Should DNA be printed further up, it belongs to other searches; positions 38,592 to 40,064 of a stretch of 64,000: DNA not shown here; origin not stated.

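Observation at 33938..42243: Candidate novel system: quinone-linked HdrA/QmoC complex clustered with a TusA-DsrE persulfide relay and a YeeE importer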

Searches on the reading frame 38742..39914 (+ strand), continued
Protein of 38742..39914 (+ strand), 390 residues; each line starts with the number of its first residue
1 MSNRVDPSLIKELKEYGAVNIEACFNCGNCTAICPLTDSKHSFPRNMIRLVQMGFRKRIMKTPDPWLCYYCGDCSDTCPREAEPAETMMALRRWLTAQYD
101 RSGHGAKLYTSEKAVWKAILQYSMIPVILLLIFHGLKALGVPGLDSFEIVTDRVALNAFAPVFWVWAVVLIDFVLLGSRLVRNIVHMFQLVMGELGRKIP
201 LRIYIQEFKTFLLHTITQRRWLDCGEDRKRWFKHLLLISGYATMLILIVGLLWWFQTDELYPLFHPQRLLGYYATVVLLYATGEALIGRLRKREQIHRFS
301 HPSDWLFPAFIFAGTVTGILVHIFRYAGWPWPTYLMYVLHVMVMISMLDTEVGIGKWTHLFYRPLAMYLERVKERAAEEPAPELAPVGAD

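Call 44: search_protein_families(library=pfam, proteins=[L039:14344-15519:-, L042:4091-4882:-, L011:8429-9043:+, L062:2090-3289:-, L067:3971-4936:-, L074:1385-2479:-, L059:19965-21140:+, L083:5223-8027:+, L047:18412-19857:+, L055:7929-9287:+], max_evalue=0.00001)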
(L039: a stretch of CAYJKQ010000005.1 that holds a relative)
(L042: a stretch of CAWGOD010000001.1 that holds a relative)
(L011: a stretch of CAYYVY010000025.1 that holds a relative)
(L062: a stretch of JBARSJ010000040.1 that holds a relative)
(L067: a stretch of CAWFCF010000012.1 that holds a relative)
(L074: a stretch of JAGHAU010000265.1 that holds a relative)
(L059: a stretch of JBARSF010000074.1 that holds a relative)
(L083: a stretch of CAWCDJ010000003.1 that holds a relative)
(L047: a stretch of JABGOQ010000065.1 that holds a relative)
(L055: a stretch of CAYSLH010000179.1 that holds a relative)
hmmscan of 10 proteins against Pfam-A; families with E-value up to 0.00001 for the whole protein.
L039:14344-15519:- (391 aa): 1 family
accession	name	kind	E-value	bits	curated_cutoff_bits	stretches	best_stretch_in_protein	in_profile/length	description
PF07884.19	VKOR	-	3.6e-21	76.1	27.5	1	234-362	1-134/134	Vitamin K epoxide reductase family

L042:4091-4882:- (263 aa): 4 families
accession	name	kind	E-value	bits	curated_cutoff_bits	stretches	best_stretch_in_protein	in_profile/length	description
PF13561.12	adh_short_C2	-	6e-66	222.8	27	1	18-253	6-236/236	Enoyl-(Acyl carrier protein) reductase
PF00106.31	adh_short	-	1.4e-46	158.9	26.6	1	9-202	1-193/195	short chain dehydrogenase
PF08659.16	KR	-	5.5e-08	33.4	22.6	1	10-173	2-164/180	KR domain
PF23441.1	SDR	-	2.1e-07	31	27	1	87-252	91-255/258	SDR-like rossmann domain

L011:8429-9043:+ (204 aa): 5 families
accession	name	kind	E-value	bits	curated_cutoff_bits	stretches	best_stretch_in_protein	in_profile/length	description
PF07883.17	Cupin_2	-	3.3e-16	59.2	27.2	1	109-179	1-69/70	Cupin domain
PF01381.28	HTH_3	-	5.6e-14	52.3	23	1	13-65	1-53/55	Helix-turn-helix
PF13560.12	HTH_31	-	3.3e-12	47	27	1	9-61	2-55/64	Helix-turn-helix domain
PF12844.13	HTH_19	-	1.5e-07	31.7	30.2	1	10-61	1-52/64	Helix-turn-helix domain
PF13443.12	HTH_26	-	2.6e-06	28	22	1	13-72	2-62/63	Cro/C1-type HTH DNA-binding domain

L062:2090-3289:- (399 aa): 2 families
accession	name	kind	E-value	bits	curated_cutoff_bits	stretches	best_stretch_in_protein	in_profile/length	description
PF13458.12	Peripla_BP_6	-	2.4e-32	113.4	31.7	1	42-376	1-325/343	Periplasmic binding protein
PF01094.35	ANF_receptor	-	1.3e-18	67.6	25.4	1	76-230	20-173/353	Receptor family ligand binding region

L067:3971-4936:- (321 aa): 2 families
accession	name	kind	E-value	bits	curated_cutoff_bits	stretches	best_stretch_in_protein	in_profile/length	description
PF00005.33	ABC_tran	-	7.3e-33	114.5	25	1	23-167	1-136/137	ABC transporter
PF13304.12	AAA_21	-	4e-11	44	27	0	117-197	214-299/304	AAA domain, putative AbiEii toxin, Type IV TA system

L074:1385-2479:- (364 aa): 1 family
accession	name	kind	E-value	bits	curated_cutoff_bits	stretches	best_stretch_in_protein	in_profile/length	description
PF02653.21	BPD_transp_2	-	4e-43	147.9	26.8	1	54-347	3-269/269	Branched-chain amino acid transport system / permease component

L059:19965-21140:+ (392 aa): 1 family
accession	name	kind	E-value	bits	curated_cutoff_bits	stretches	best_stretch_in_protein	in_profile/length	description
PF03916.19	NrfD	-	1e-30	107.9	25.8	1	46-353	2-310/313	Polysulphide reductase, NrfD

L083:5223-8027:+ (934 aa): 14 families
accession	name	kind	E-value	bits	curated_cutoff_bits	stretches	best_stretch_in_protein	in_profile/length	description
PF07992.20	Pyr_redox_2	-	1.1e-44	153.4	26.1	1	278-572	1-291/291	Pyridine nucleotide-disulphide oxidoreductase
PF12831.13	FAD_oxidored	-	2.1e-16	60.7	27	2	35-72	1-38/416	FAD dependent oxidoreductase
PF13450.12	NAD_binding_8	-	3.6e-16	59.6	21.9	1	282-316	1-35/68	NAD(P)-binding Rossmann-like domain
PF13738.12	Pyr_redox_3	-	1.1e-15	58.1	30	1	397-556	155-305/305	Pyridine nucleotide-disulphide oxidoreductase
PF01266.30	DAO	-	4.7e-15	56.4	27.9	1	279-314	1-37/353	FAD dependent oxidoreductase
PF14691.11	Fer4_20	-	1.4e-14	54.2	25.8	1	184-261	29-109/113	Dihydroprymidine dehydrogenase domain II, 4Fe-4S cluster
PF00890.30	FAD_binding_2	-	2e-14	54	20.4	1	280-316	2-38/414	FAD binding domain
PF00070.33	Pyr_redox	-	6.7e-13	49.4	22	0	279-311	1-33/82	Pyridine nucleotide-disulphide oxidoreductase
PF01946.23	Thi4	-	5e-12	46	26.2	0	279-315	19-56/235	Thi4 family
PF03486.20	HI0933_like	-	6.9e-10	39.2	50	0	279-313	2-36/244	HI0933-like protein Rossmann domain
PF01494.25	FAD_binding_3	-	8.3e-10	38.8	22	0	279-309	3-33/349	FAD binding domain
PF01134.28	GIDA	-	3e-09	36.9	22.1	0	36-65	2-31/391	Glucose inhibited division protein A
PF01593.30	Amino_oxidase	-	9.2e-08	32.2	19.8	0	288-314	2-28/443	Flavin containing amine oxidoreductase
PF13241.12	NAD_binding_7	-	5.4e-07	30.6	22.1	0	403-440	4-40/104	Putative NAD(P)-binding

L047:18412-19857:+ (481 aa): 4 families
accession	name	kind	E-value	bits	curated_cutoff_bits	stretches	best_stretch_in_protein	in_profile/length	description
PF11783.13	Cytochrome_cB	-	2.1e-58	197.4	22.1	1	294-454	1-172/173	Cytochrome c bacterial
PF22113.1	Mtrc-MtrF_II-IV_dom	-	3e-11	43.6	30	0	145-235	80-166/176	Outer membrane cytochrome MtrC/MtrF-like, domains II/IV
PF14537.11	Cytochrom_c3_2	-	2e-10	41.4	25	0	251-295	4-45/79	Cytochrome c3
PF14522.11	Cytochrome_C7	-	1.9e-09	37.7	24.8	0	218-283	6-66/67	Cytochrome c7 and related cytochrome c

L055:7929-9287:+ (452 aa): 8 families
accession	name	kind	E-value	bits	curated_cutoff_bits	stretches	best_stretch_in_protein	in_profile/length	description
PF00158.32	Sigma54_activat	-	1e-71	240.5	20.2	1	145-312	1-168/168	Sigma-54 interaction domain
PF00072.30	Response_reg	-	3.5e-29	101.7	30.2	1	7-116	1-110/111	Response regulator receiver domain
PF25601.1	AAA_lid_14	-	2.2e-25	88.7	27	1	317-387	1-71/87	AAA+ ATPase lid domain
PF14532.12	Sigma54_activ_2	-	6.4e-24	85.2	25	1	146-316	1-138/138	Sigma-54 interaction domain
PF02954.25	HTH_8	-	3e-12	46.5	22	1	403-442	2-41/42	Bacterial regulatory protein, Fis family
PF07728.20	AAA_5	-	2.4e-09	37.8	22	1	169-289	2-125/139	AAA domain (dynein-related subfamily)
PF07724.20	AAA_2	-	4.1e-06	27.4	27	0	167-297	4-135/166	AAA domain (Cdc48 subfamily)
PF01078.27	Mg_chelatase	-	8.3e-06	25.8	20.3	0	224-286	93-157/207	Magnesium chelatase, subunit ChlI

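Call 59: search_protein_families(library=ncbifam, proteins=[L001:13672-14616:+, L049:12883-13881:+, L023:11802-12212:+, L039:19875-20777:-, L071:20067-20456:+, L039:14344-15519:-], max_evalue=0.00001)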
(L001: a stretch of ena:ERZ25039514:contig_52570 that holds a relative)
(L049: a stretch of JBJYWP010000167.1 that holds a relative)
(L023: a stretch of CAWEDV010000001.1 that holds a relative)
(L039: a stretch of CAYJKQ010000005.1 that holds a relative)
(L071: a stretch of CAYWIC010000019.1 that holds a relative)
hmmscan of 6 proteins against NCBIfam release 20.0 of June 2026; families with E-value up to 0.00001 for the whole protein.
L001:13672-14616:+ (314 aa): 52 families (the best 25 are shown)
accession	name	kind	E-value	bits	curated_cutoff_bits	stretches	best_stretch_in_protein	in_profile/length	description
NF040786.1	LysR_Sec_metab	equivalog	7.5e-70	235.3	250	1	2-296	1-296/298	selenium metabolism-associated LysR family transcriptional regulator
TIGR03339.1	phn_lysR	subfamily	8.5e-50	169.6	341.1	1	7-290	2-275/279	aminoethylphosphonate catabolism associated LysR family transcriptional regulator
NF040889.1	trans_reg_YeiE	equivalog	2e-43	148.7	480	1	2-281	3-273/288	DNA-binding transcriptional regulator YeiE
NF045990.1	TransRegCbbRRhodb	equivalog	4.5e-40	137.6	450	1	2-297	6-299/304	LysR family regulator CbbR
NF008095.0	PRK10837.1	subfamily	4.7e-40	137.6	281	1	2-290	3-282/290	LysR family transcriptional regulator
NF008416.0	PRK11242.1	equivalog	3.1e-34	118.7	277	1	6-297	5-290/300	transcriptional regulator CynR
NF008722.0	PRK11716.1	equivalog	7.6e-33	113.8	246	1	3-262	2-258/293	HTH-type transcriptional activator IlvY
NF009327.0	PRK12684.1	subfamily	2.3e-32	112.5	402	1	14-253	14-251/313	CysB family HTH-type transcriptional regulator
NF041036.1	decaheme_TF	subfamily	2.4e-32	112.6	210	1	5-295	4-293/301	multiheme cytochrome-associated LysR family transcriptional regulator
NF053705.1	TransRegGltCGpos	equivalog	4.1e-32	111.6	350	1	4-296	3-291/300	glutamate biosynthesis transcriptional regulator GltC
NF047520.1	trans_act_CidR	equivalog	1.8e-28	99.6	415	1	3-294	2-288/292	cidABC operon transcriptional activator CidR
NF045775.1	acetoin_reg_AlsR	exception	2.8e-28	99.2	430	1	3-247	2-244/290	acetoin biosynthesis transcriptional regulator AlsR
NF008361.0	PRK11151.1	equivalog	3e-27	95.7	329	1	9-279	8-274/305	DNA-binding transcriptional regulator OxyR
NF008352.0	PRK11139.1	subfamily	1.1e-26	93.7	288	1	4-294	8-288/305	transcriptional regulator GcvA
TIGR02424.1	TF_pcaQ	equivalog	5.4e-26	91.2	303.8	1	3-295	4-295/300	pca operon transcription factor PcaQ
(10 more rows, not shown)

L049:12883-13881:+ (332 aa): 8 families
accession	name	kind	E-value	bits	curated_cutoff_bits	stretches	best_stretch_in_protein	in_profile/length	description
TIGR04317.1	W_rSAM_matur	equivalog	1.1e-13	51.1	380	1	25-203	12-181/349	tungsten cofactor oxidoreductase radical SAM maturase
TIGR03972.1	rSAM_TYW1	equivalog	1.4e-10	40.8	317.95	1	78-201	126-243/297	4-demethylwyosine synthase TYW1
NF038283.1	viperin_w_prok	equivalog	1.8e-09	37.2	180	1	25-171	10-158/281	viperin family antiviral radical SAM protein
TIGR04100.1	rSAM_pair_X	hypoth_equivalog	1.5e-08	34.5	262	1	26-155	17-151/197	TIGR04100 family radical SAM protein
TIGR02666.1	moaA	equivalog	4.9e-08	32.3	284.05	1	26-194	19-181/336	GTP 3',8-cyclase MoaA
TIGR02493.1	PFLA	equivalog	5.3e-08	32.5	231.75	1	23-197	21-187/235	pyruvate formate-lyase-activating protein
TIGR02495.1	NrdG2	equivalog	1.8e-07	30.7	131.15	1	21-111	20-101/193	anaerobic ribonucleoside-triphosphate reductase activating protein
TIGR02668.1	moaA_archaeal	equivalog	2.5e-07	30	325.25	1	25-157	18-139/303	GTP 3',8-cyclase MoaA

L023:11802-12212:+ (136 aa): 2 families
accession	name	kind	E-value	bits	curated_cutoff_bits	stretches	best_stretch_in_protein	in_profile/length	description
TIGR02663.1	nifX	equivalog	4.1e-08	33.7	112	1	3-115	2-94/119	nitrogen fixation protein NifX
NF041136.1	MrpORP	equivalog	9.4e-07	28.4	450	0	5-47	267-309/365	iron-sulfur cluster carrier protein MrpORP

L039:19875-20777:- (300 aa): 19 families
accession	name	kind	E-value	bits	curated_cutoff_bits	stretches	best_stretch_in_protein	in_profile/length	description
TIGR01969.1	minD_arch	subfamily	2.1e-22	79.5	201.75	2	160-294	99-233/251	cell division ATPase MinD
TIGR01968.1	minD_bact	equivalog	2.7e-16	59.7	212.9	2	155-273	97-219/261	septum site-determining protein MinD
NF041546.1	ParA_partition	equivalog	4.5e-13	49.2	180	1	160-288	67-201/203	ParA family partition ATPase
NF041136.1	MrpORP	equivalog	6.5e-13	48.7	450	0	2-51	6-53/365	iron-sulfur cluster carrier protein MrpORP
NF041891.1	hdrA_Methbact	equivalog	1.9e-12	46.3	1300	1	66-129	566-629/762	ferredoxin:CoB-CoM heterodisulfide reductase subunit HdrA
NF040770.1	hetero_SS_HdrA2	exception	4e-11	41.8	1100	1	66-123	571-628/777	CoB-CoM heterodisulfide reductase HdrA2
NF008079.0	PRK10818.1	equivalog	5.6e-09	35.7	508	0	4-51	5-50/270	septum site-determining protein MinD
NF005506.0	PRK07118.1-5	equivalog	2.3e-08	33.8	388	1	71-130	140-199/279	Fe-S cluster domain-containing protein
TIGR03224.1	benzo_boxA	equivalog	2.3e-08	33.4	459.2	1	68-123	6-61/411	benzoyl-CoA 2,3-epoxidase subunit BoxA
TIGR03371.1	cellulose_yhjQ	equivalog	1.3e-07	31.3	157.85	0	1-42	1-40/246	cellulose biosynthesis protein BcsQ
NF005504.0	PRK07118.1-3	equivalog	1.5e-07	31.1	437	1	63-119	210-266/293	Fe-S cluster domain-containing protein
NF043069.1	T4HPD_activ_SAM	equivalog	2.4e-07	30.4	425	1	68-129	47-104/299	trans-4-hydroxy-L-proline dehydratase activase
TIGR01944.1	rnfB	subfamily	4e-07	29.8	68.7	1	57-123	98-165/190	RnfABCDGE type electron transport complex subunit B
TIGR03815.1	CpaE_hom_Actino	equivalog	5.8e-07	28.9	154.45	0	152-273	205-323/340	septum site-determining protein Ssd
NF041778.1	hetero_SS_HdrA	equivalog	8.1e-07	27.2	1400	1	65-120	580-635/771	ferredoxin:CoB-CoM heterodisulfide reductase subunit HdrA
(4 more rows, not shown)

L071:20067-20456:+ (129 aa): 1 family
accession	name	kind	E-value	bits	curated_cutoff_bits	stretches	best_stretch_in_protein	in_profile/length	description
NF041136.1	MrpORP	equivalog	2.2e-19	70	450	1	1-108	265-365/365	iron-sulfur cluster carrier protein MrpORP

L039:14344-15519:- (391 aa): 1 family
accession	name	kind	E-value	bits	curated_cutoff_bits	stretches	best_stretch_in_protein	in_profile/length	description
NF011480.0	PRK14889.1-4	equivalog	5.4e-08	33.3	120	1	238-359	11-124/132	VKOR family protein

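Call 64: search_protein_families(library=pfam, alignment_id=A3, max_evalue=0.00001)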
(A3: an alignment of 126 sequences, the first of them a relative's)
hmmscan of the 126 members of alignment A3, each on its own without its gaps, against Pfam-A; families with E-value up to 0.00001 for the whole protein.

A. member 1, L047:18412-19857:+ (481 aa): 4 families
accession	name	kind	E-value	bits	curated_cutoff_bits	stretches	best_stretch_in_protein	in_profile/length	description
PF11783.13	Cytochrome_cB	-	2.1e-58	197.4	22.1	1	294-454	1-172/173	Cytochrome c bacterial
PF22113.1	Mtrc-MtrF_II-IV_dom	-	3e-11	43.6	30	0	145-235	80-166/176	Outer membrane cytochrome MtrC/MtrF-like, domains II/IV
PF14537.11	Cytochrom_c3_2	-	2e-10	41.4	25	0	251-295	4-45/79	Cytochrome c3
PF14522.11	Cytochrome_C7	-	1.9e-09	37.7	24.8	0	218-283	6-66/67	Cytochrome c7 and related cytochrome c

B. families by the number of members that match (of 126 scanned): 159 families (the first 25 are shown)
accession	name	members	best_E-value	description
PF04055.27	Radical_SAM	8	4.7e-27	Radical SAM superfamily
PF13561.12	adh_short_C2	7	1.9e-67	Enoyl-(Acyl carrier protein) reductase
PF00106.31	adh_short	7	3.6e-49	short chain dehydrogenase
PF23441.1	SDR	7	9.1e-10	SDR-like rossmann domain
PF08659.16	KR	7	2e-09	KR domain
PF07884.19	VKOR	6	2.3e-26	Vitamin K epoxide reductase family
PF01381.28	HTH_3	5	1.1e-14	Helix-turn-helix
PF13560.12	HTH_31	5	5e-13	Helix-turn-helix domain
PF08240.17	ADH_N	4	2.3e-34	Alcohol dehydrogenase GroES-like domain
PF02518.31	HATPase_c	4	2.1e-29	Histidine kinase-, DNA gyrase B-, and HSP90-like ATPase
PF00107.32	ADH_zinc_N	4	9.6e-24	Zinc-binding dehydrogenase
PF07883.17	Cupin_2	4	4.4e-18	Cupin domain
PF13426.13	PAS_9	4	6.8e-14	PAS domain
PF00005.33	ABC_tran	3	3.9e-62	ABC transporter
PF11783.13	Cytochrome_cB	3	2.1e-58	Cytochrome c bacterial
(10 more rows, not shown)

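Call 74: predict_structure(alignment_id=A4)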
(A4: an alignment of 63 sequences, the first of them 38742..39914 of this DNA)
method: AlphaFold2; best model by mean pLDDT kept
length: 390 residues; sequences in the alignment: 63
mean_pLDDT: 80.3   pTM: 0.79
mean pLDDT of the five models: 80.3, 78.3, 78.1, 76.4, 76.3
residues with pLDDT >= 90: 103; 70-90: 202; 50-70: 66; < 50: 19
segments of 3 or more residues with pLDDT < 50: 72-74, 294-298, 383-390
pLDDT, mean of each block of 10 residues (from residue 1): 71 82 70 55 72 89 74 54 75 90 87 89 91 88 76 82 84 89 93 89 93 79 69 86 89 72 75 93 85 53 79 94 91 94 87 72 89 85 45
secondary structure, 60 per line:
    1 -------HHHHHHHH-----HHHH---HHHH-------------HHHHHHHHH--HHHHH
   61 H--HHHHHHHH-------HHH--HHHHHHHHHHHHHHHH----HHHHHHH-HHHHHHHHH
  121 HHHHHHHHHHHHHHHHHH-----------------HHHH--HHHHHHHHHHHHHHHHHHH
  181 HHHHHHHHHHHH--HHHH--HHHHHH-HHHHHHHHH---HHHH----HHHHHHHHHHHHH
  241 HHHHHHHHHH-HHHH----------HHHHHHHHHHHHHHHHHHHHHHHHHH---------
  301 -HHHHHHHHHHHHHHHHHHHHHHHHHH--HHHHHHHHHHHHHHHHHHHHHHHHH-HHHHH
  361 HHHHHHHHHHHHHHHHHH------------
elements in order: H8-15 H21-24 H28-31 H45-53 H56-61 H64-71 H84-99 H104-110 H112-138 H156-159 H162-192 H195-198 H201-206 H208-216 H220-223 H228-250 H252-255 H266-291 H302-327 H330-354 H356-378
